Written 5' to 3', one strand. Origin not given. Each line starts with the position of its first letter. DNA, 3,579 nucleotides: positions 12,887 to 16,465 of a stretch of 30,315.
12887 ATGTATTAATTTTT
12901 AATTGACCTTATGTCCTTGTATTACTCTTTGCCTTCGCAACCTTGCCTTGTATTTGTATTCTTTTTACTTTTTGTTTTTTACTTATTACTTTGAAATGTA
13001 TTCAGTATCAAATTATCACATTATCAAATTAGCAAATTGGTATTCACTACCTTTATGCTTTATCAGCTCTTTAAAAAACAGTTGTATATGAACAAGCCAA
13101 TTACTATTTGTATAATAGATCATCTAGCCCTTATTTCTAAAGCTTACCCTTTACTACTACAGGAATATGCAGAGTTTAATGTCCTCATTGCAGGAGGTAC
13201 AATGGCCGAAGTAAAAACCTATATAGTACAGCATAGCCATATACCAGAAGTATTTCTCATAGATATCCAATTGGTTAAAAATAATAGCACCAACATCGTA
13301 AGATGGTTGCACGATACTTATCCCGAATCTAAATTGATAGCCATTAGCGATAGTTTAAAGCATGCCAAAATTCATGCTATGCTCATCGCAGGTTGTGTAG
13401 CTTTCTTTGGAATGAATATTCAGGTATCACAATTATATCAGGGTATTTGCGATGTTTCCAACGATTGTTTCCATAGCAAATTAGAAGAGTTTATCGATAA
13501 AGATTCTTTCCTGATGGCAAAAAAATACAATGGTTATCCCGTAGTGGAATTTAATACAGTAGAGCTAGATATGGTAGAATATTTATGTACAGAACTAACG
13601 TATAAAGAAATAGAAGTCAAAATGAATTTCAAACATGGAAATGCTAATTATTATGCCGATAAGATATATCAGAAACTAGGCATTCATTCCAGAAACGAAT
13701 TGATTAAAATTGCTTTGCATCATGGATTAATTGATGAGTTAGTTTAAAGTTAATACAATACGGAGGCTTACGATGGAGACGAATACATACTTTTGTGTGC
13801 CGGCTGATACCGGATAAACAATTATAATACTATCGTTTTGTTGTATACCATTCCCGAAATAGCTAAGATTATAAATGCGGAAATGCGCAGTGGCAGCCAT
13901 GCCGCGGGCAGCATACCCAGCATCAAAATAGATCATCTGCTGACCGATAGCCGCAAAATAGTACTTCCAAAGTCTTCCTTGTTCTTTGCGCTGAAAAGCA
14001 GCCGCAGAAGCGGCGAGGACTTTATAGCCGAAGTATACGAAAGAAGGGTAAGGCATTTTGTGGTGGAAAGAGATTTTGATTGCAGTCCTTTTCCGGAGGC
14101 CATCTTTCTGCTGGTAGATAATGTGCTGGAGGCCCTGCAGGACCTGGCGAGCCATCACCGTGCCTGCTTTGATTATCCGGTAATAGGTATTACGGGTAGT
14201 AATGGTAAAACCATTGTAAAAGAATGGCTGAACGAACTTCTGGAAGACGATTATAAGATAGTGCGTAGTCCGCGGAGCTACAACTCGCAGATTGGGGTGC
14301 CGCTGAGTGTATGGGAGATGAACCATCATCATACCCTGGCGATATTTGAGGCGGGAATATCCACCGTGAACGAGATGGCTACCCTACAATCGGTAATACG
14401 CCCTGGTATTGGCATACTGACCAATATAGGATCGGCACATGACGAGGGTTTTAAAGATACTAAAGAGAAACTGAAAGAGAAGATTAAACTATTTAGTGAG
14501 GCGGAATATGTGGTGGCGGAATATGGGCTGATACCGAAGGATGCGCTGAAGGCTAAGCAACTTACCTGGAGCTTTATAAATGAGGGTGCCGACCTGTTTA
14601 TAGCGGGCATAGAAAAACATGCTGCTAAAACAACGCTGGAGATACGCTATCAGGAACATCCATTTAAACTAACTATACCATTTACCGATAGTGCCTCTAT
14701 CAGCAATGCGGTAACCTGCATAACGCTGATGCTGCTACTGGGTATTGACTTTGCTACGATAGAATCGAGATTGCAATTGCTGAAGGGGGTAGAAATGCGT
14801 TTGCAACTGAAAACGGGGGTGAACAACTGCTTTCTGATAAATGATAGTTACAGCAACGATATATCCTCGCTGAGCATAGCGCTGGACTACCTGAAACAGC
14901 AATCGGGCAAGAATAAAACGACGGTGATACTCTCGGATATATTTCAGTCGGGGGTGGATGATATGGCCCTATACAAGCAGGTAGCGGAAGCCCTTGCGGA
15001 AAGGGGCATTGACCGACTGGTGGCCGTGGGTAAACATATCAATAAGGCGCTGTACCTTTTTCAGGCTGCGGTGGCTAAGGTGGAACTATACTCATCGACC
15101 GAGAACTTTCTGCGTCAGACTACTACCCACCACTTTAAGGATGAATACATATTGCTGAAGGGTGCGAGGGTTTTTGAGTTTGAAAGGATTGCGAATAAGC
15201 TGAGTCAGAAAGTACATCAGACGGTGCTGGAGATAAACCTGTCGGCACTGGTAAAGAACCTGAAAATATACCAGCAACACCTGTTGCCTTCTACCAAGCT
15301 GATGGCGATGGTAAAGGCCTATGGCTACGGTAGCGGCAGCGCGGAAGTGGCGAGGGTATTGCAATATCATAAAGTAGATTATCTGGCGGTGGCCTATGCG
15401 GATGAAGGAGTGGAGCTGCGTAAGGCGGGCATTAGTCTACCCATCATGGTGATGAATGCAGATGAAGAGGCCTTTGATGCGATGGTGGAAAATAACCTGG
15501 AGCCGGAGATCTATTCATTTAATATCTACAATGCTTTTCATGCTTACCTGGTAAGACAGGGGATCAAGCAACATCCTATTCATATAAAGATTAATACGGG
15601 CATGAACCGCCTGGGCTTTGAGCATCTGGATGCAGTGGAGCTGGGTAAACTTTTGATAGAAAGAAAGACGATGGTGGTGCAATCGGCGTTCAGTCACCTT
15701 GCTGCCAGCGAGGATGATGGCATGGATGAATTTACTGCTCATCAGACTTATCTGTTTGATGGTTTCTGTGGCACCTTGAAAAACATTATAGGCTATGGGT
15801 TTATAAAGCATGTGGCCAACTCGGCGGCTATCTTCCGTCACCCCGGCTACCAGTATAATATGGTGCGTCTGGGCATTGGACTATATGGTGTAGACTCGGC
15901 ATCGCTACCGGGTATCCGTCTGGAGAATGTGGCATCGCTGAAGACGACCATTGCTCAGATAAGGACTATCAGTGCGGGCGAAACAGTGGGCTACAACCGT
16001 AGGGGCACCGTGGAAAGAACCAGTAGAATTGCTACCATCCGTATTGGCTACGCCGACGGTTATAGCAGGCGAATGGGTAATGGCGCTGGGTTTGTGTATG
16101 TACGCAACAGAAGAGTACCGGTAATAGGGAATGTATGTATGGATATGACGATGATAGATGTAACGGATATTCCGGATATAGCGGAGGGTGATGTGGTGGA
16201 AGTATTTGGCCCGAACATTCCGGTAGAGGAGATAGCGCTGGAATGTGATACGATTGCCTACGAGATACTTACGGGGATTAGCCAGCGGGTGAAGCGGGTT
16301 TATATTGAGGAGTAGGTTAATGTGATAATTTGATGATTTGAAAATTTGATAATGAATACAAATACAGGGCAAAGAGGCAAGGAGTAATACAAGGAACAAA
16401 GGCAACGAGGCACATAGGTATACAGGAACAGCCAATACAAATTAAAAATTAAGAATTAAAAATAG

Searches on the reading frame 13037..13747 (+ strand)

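Call 11: search_protein_families(library=pfam, proteins=[window:13037-13747:+], max_evalue=0.001)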
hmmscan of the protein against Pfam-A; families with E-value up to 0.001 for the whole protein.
window:13037-13747:+ (236 aa): 1 family
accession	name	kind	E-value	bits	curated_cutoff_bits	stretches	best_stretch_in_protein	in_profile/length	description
PF00196.25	GerE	-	6.5e-05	22.9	23.5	1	176-226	7-57/57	Bacterial regulatory proteins, luxR family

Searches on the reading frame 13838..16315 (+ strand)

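Call 14: search_protein_families(library=pfam, proteins=[window:13838-16315:+], max_evalue=0.001)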
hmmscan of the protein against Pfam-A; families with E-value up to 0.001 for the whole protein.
window:13838-16315:+ (825 aa): 4 families
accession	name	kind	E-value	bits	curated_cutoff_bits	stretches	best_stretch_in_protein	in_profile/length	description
PF01168.26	Ala_racemase_N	-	1.9e-52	178.6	24.1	1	466-685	1-218/220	Alanine racemase, N-terminal domain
PF00842.27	Ala_racemase_C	-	3.3e-45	153.2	25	1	698-822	1-127/127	Alanine racemase, C-terminal domain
PF08245.18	Mur_ligase_M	-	3.8e-25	89.5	24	1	118-297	1-199/200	Mur ligase middle domain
PF02875.26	Mur_ligase_C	-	2.4e-07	32.1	28.4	1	320-444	1-127/127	Mur ligase, glutamate ligase domain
